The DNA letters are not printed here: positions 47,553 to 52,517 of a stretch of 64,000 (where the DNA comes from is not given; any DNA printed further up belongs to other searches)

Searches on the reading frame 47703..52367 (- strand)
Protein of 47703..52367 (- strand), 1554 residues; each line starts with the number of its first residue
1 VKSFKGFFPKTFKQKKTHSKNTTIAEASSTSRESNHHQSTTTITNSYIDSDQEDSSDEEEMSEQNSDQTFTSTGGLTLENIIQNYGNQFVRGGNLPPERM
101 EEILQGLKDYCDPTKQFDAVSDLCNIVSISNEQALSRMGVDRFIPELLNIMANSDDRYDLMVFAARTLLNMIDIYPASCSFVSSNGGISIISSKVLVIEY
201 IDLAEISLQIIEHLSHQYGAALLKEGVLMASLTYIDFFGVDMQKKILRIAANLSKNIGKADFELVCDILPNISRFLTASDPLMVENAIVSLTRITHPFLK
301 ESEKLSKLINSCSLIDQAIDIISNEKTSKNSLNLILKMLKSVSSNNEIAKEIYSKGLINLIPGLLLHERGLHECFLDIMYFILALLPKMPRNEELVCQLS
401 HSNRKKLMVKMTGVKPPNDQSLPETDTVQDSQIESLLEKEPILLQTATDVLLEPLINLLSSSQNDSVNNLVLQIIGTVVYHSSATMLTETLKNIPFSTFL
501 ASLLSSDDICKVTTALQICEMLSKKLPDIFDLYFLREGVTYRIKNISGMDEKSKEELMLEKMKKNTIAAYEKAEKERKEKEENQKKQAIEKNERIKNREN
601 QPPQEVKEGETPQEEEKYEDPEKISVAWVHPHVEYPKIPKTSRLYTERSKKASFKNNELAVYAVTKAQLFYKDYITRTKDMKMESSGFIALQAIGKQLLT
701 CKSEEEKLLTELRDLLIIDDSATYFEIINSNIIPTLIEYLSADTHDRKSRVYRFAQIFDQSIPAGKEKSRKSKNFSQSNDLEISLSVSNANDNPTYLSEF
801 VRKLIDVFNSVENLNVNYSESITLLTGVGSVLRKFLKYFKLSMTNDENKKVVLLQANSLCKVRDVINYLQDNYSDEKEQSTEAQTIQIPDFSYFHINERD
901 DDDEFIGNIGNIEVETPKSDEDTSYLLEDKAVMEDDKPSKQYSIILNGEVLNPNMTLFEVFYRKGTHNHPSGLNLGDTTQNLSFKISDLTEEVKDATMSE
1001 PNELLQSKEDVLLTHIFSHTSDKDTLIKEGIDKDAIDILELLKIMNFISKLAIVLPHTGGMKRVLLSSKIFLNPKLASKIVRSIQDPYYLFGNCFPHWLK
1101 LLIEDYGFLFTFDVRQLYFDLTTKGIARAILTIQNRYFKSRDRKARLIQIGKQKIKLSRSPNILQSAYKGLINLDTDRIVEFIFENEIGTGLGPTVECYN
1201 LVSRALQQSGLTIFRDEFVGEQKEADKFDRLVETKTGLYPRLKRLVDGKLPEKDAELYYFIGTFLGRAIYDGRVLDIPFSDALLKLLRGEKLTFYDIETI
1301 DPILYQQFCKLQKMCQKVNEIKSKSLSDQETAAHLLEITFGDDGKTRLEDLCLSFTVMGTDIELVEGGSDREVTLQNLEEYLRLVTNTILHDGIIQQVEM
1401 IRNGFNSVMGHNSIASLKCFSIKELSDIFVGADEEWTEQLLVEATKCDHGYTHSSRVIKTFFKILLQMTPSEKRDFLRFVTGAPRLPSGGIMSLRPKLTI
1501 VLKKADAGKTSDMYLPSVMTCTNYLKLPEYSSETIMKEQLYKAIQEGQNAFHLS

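Call 28: search_protein_families(library=pfam, proteins=[window:47703-52367:-], max_evalue=0.001)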
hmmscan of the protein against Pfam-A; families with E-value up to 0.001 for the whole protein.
window:47703-52367:- (1554 aa): 2 families
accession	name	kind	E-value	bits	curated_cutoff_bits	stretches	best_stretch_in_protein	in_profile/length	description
PF00632.30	HECT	-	5.6e-77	259.8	23.9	1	1247-1554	35-306/306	HECT-domain (ubiquitin-transferase)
PF25579.1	TPR_TRIP12_N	-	5.8e-24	85.7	33.7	1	24-219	24-218/223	E3 ubiquitin-protein ligase TRIP12-like, TPR repeats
